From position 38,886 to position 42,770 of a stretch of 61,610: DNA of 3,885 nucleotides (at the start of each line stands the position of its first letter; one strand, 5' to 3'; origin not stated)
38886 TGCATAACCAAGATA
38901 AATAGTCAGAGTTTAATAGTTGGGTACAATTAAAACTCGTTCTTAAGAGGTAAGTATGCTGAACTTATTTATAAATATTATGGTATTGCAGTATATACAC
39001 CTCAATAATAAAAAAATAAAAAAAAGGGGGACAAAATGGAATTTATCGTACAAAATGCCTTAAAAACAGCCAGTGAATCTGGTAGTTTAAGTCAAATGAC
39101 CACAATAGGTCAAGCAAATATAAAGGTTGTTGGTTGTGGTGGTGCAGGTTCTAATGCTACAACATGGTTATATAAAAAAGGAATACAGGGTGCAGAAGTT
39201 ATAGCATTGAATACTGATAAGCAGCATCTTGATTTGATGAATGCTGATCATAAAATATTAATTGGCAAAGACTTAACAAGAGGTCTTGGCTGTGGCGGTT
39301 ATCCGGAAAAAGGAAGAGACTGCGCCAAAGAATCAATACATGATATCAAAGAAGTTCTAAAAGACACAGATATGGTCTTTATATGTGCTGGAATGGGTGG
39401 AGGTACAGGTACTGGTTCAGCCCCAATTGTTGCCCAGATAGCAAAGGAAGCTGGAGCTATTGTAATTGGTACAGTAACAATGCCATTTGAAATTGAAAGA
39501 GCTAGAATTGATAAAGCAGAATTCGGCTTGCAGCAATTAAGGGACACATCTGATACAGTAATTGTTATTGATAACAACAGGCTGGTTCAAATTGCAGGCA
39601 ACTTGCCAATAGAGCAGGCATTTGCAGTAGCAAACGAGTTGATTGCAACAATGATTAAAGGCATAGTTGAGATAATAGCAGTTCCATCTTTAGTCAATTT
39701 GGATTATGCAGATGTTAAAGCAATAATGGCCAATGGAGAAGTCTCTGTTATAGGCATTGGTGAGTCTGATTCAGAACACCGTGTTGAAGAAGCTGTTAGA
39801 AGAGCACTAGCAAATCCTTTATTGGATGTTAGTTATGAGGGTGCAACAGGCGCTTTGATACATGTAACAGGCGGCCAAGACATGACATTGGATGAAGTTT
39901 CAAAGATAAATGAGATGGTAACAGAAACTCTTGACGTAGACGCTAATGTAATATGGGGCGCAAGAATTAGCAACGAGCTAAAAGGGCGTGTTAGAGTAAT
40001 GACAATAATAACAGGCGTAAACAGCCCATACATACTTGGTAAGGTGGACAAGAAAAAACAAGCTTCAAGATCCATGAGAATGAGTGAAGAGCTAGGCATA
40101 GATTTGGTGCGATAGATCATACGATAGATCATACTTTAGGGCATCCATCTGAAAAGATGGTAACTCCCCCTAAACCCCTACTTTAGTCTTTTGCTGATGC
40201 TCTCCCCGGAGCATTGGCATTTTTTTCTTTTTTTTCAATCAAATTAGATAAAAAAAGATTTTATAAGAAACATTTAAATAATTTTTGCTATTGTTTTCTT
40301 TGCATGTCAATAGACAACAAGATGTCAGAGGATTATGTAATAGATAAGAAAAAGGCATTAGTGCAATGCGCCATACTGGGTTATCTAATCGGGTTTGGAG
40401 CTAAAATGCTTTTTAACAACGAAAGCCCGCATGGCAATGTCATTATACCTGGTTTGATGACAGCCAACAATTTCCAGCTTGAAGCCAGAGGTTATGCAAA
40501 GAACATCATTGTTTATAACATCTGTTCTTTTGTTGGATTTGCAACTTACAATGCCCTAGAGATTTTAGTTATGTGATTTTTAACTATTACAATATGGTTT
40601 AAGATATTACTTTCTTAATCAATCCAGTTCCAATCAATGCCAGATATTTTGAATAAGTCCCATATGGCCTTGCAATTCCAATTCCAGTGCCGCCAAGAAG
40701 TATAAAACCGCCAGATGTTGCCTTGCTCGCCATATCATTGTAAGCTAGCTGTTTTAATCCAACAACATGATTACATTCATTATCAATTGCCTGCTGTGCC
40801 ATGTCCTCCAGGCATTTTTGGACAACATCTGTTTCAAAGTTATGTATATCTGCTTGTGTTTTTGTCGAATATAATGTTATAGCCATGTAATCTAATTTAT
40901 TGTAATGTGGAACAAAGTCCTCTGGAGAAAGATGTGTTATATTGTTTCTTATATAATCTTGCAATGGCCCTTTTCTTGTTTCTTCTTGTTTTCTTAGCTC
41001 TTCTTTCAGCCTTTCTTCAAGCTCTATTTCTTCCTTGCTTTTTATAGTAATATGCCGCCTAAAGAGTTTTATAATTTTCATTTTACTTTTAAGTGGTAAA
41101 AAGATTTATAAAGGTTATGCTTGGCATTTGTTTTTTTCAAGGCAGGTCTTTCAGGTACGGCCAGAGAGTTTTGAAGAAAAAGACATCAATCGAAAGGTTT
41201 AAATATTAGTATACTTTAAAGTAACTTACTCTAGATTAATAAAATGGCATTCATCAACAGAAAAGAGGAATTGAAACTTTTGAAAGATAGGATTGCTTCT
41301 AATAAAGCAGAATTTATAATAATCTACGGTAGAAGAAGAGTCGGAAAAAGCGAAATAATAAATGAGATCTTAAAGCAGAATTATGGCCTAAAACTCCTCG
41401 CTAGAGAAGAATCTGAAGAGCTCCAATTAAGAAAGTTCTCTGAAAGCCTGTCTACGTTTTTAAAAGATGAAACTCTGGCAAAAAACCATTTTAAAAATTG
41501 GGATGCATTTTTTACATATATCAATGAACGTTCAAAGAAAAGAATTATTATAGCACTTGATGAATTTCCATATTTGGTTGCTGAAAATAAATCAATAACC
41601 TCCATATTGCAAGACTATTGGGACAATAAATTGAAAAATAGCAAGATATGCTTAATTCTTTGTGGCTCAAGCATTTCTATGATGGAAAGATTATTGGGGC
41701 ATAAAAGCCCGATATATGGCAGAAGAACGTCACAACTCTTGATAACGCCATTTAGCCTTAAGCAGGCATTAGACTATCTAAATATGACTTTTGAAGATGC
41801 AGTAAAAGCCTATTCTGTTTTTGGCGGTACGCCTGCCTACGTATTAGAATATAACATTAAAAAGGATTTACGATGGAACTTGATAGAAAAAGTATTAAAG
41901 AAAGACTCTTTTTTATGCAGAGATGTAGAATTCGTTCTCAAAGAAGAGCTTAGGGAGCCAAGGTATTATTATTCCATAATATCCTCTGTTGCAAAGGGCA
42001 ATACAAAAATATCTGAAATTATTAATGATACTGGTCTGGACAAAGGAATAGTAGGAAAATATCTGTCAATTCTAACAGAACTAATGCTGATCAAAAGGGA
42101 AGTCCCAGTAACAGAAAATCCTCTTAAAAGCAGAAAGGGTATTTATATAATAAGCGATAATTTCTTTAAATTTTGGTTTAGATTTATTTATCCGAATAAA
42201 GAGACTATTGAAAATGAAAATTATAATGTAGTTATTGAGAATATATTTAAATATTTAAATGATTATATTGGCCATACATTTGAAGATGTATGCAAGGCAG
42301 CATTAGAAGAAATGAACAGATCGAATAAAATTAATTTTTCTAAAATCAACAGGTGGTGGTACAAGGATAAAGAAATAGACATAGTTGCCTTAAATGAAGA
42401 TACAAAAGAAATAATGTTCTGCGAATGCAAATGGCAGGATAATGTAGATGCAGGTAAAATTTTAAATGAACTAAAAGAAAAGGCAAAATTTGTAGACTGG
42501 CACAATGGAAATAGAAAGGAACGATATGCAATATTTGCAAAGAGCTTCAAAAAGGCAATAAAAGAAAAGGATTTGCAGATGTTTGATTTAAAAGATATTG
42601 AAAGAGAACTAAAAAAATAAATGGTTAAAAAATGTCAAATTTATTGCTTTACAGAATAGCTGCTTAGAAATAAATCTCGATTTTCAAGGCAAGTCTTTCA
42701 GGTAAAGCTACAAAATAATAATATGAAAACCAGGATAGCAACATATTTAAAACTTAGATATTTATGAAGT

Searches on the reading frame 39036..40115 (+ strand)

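Call 68: search_protein_families(library=pfam, proteins=[window:39036-40115:+], max_evalue=0.01)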
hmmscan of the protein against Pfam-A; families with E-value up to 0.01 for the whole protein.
window:39036-40115:+ (359 aa): 2 families
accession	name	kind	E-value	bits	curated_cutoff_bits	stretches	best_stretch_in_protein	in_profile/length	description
PF00091.31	Tubulin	-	5.5e-48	164.2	33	1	28-187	1-189/190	Tubulin/FtsZ family, GTPase domain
PF12327.13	FtsZ_C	-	4.9e-33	113.8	27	1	237-328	3-94/95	FtsZ family, C-terminal domain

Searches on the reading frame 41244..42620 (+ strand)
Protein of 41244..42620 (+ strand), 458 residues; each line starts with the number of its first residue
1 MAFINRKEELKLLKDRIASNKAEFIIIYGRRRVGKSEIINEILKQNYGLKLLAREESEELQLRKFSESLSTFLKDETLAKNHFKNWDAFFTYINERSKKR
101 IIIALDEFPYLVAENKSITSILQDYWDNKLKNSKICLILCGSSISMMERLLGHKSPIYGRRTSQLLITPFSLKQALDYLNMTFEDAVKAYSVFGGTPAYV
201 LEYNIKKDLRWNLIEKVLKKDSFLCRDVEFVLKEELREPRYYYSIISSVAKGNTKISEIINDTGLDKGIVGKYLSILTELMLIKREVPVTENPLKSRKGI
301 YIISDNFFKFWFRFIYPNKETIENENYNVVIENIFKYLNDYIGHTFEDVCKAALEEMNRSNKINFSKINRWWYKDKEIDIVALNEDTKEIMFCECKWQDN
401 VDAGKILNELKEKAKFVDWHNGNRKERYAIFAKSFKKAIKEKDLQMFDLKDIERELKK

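Call 68: search_protein_families(library=pfam, proteins=[window:41244-42620:+], max_evalue=0.01)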
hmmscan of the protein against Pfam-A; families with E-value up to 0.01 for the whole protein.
window:41244-42620:+ (458 aa): 9 families
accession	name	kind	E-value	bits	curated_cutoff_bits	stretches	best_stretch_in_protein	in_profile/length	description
PF01637.24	ATPase_2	-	6.7e-32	111.6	33.2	1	3-201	1-223/225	ATPase domain predominantly from Archaea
PF03008.20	DUF234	-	9.9e-30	103.4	22.5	1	311-403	1-97/100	Archaea bacterial proteins of unknown function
PF13173.12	AAA_14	-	7.1e-08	33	27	1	23-174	3-127/129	AAA domain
PF01022.26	HTH_5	-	0.0002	21.6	22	1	245-283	7-45/47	Bacterial regulatory protein, arsR family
PF13401.12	AAA_22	-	0.00029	21.6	27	1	21-143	4-124/130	AAA domain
PF10443.15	RNA12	-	0.00087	18.6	27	0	6-46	1-42/429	RNA12 protein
PF04471.18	Mrr_cat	-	0.0016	19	21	0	343-403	6-63/115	Restriction endonuclease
PF13635.12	DUF4143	-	0.0017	18.5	28.1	0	244-295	21-72/160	Domain of unknown function (DUF4143)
PF14947.12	HTH_45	-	0.0038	17.7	25.5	0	243-285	9-51/77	Winged helix-turn-helix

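Call 77: search_protein_families(library=padloc, proteins=[window:41244-42620:+], max_evalue=0.01)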
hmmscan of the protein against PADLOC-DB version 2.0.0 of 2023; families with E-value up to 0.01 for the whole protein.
window:41244-42620:+ (458 aa): 9 families
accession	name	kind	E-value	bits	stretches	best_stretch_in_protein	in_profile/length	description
PDLC04984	PDC-S27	-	3e-56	189.2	1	2-419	3-436/474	-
PDLC04985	PDC-S27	-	1.8e-41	140.6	1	3-448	6-467/484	-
PDLC04789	PDC-S01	-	4.2e-12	43.8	1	11-292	8-252/375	-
PDLC04791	PDC-S01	-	3e-11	40.6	1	6-382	3-338/395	-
PDLC04790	PDC-S01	-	1.1e-06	25.6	0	226-294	209-278/422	-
PDLC04786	PDC-S01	-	0.00017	18.5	0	18-48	16-46/439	-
PDLC04788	PDC-S01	-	0.00023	18.2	1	8-95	5-92/448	-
PDLC04792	PDC-S01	-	0.0012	15.6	0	11-48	8-45/452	-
PDLC04140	mad8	-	0.0022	15.6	0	17-44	22-49/314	mads_8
